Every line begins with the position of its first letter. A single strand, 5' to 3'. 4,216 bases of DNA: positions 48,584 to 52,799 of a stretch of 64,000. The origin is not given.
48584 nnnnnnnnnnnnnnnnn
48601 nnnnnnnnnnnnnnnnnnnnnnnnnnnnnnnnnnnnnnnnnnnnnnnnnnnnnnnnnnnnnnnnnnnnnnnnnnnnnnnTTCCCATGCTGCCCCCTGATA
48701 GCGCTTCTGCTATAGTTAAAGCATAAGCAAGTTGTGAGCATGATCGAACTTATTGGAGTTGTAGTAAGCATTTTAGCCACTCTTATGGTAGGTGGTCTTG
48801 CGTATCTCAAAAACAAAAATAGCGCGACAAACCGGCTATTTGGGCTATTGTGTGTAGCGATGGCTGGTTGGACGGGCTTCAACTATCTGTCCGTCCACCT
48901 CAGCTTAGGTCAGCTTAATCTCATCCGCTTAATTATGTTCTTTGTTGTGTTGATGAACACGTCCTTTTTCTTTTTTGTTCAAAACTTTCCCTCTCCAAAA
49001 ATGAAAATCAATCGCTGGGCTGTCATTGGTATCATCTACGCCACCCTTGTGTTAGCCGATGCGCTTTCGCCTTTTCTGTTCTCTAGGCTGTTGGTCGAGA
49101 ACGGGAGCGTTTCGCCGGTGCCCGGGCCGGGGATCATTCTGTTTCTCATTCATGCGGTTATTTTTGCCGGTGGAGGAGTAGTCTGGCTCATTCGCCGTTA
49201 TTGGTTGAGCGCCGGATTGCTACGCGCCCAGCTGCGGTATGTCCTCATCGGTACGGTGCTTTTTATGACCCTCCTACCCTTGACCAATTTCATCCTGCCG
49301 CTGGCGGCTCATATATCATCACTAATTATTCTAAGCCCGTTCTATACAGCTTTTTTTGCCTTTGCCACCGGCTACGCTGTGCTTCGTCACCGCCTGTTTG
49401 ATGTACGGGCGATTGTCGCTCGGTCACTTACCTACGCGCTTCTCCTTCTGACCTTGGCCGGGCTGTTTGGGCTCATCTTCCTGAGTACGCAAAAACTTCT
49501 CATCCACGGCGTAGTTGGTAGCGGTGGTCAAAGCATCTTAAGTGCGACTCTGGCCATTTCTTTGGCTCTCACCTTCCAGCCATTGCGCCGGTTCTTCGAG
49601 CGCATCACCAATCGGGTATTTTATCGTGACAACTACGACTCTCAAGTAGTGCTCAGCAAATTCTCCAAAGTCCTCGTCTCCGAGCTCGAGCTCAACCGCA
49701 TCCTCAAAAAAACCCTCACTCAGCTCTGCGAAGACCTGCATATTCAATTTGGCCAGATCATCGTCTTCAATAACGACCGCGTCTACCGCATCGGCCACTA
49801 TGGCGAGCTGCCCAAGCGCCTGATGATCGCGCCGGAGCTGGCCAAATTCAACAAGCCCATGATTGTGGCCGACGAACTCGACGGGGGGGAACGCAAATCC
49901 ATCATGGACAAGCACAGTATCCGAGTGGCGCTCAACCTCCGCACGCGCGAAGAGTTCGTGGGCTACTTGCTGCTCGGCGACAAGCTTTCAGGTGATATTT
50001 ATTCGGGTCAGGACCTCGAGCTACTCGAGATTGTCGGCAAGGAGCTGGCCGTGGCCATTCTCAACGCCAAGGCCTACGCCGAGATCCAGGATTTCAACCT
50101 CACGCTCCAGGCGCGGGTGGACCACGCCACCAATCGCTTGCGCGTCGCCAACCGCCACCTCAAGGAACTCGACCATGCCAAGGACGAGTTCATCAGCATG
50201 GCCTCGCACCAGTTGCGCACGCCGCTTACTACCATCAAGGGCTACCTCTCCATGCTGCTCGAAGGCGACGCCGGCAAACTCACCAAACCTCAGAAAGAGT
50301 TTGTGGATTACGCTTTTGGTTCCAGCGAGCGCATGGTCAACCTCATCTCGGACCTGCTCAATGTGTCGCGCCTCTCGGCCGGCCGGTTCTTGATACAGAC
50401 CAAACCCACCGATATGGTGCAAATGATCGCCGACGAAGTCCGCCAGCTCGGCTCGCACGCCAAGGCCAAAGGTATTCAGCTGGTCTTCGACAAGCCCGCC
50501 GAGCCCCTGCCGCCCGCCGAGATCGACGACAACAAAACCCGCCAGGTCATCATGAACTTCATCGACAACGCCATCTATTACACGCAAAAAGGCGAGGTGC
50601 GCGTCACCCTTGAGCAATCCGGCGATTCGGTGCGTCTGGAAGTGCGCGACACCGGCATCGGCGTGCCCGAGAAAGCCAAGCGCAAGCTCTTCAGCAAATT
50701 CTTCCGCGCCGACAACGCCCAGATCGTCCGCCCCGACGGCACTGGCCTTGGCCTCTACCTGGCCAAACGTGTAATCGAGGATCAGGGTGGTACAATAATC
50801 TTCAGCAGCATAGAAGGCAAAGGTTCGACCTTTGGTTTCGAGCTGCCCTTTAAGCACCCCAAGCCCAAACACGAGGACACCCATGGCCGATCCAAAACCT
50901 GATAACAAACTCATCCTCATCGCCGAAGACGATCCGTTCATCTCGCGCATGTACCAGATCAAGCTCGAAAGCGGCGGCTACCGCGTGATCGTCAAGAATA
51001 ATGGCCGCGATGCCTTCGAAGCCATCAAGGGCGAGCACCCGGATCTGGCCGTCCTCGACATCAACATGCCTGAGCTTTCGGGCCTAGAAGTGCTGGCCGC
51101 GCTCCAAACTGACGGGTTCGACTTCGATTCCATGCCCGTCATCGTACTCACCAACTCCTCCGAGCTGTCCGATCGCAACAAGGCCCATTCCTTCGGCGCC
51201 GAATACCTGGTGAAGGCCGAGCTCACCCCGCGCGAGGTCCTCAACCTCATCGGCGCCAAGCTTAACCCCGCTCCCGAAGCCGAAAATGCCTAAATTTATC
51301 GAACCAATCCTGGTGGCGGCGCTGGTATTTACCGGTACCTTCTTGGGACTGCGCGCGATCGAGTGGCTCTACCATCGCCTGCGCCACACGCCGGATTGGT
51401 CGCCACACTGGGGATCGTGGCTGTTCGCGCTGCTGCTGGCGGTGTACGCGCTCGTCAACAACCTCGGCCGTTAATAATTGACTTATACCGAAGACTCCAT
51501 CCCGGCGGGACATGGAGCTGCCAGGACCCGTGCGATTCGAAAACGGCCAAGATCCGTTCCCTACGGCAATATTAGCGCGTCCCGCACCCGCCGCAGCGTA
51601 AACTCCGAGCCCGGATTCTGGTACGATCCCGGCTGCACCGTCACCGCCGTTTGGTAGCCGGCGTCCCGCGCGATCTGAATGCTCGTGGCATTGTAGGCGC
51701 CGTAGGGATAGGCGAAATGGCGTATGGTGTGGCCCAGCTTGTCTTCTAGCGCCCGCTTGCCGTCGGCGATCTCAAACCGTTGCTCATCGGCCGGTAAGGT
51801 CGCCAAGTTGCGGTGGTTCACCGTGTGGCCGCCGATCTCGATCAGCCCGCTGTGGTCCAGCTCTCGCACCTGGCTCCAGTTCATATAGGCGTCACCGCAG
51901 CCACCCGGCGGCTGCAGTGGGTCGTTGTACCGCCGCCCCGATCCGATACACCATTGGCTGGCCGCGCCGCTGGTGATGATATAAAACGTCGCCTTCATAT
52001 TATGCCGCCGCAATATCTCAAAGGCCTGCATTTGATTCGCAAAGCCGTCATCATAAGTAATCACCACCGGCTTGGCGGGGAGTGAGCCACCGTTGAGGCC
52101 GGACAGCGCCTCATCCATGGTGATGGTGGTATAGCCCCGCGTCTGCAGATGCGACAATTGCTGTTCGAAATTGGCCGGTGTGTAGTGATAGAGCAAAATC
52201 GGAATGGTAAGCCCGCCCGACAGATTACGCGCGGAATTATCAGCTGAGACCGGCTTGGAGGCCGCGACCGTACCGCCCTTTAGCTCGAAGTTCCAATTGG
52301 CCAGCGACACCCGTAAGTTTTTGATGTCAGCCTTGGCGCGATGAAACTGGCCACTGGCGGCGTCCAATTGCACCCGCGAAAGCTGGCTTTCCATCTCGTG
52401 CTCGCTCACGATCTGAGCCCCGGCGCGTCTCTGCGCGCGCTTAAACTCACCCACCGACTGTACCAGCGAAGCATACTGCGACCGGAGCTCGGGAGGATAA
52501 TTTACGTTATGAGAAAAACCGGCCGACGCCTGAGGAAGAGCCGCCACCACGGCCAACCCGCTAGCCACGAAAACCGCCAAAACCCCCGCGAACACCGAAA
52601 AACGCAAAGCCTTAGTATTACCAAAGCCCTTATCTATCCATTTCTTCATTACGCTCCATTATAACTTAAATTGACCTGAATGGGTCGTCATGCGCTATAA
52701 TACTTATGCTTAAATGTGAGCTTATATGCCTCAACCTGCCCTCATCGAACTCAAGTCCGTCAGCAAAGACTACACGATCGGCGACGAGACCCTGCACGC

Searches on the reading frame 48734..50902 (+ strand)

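Call 105: search_protein_families(library=pfam, proteins=[window:48734-50902:+], max_evalue=0.00001)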
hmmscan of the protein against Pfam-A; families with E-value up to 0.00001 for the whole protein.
window:48734-50902:+ (722 aa): 3 families
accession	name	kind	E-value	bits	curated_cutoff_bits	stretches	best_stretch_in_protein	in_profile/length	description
PF02518.31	HATPase_c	-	2.2e-25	89.7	26.4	1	598-707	2-110/111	Histidine kinase-, DNA gyrase B-, and HSP90-like ATPase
PF00512.31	HisKA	-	2.1e-19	69.8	26.9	1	482-550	1-66/66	His Kinase A (phospho-acceptor) domain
PF16927.11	HisKA_7TM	-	1.7e-11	44.8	28.6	1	10-224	3-222/224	N-terminal 7TM region of histidine kinase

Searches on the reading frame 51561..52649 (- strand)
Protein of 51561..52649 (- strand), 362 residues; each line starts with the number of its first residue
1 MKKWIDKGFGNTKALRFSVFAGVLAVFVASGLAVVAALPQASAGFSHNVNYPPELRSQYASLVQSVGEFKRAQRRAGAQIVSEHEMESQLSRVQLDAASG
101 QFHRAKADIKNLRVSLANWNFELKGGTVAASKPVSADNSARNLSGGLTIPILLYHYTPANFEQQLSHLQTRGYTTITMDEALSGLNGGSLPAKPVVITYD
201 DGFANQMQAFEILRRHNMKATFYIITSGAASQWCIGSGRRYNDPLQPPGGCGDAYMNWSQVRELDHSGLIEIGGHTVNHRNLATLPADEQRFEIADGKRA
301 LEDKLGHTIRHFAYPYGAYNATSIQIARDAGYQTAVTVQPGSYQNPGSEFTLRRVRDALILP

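Call 105: search_protein_families(library=pfam, proteins=[window:51561-52649:-], max_evalue=0.00001)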
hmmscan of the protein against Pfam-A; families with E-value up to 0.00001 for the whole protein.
window:51561-52649:- (362 aa): 1 family
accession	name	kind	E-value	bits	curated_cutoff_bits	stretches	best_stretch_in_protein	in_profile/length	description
PF01522.26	Polysacc_deac_1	-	9.5e-30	103.6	23.1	1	189-334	3-123/124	Polysaccharide deacetylase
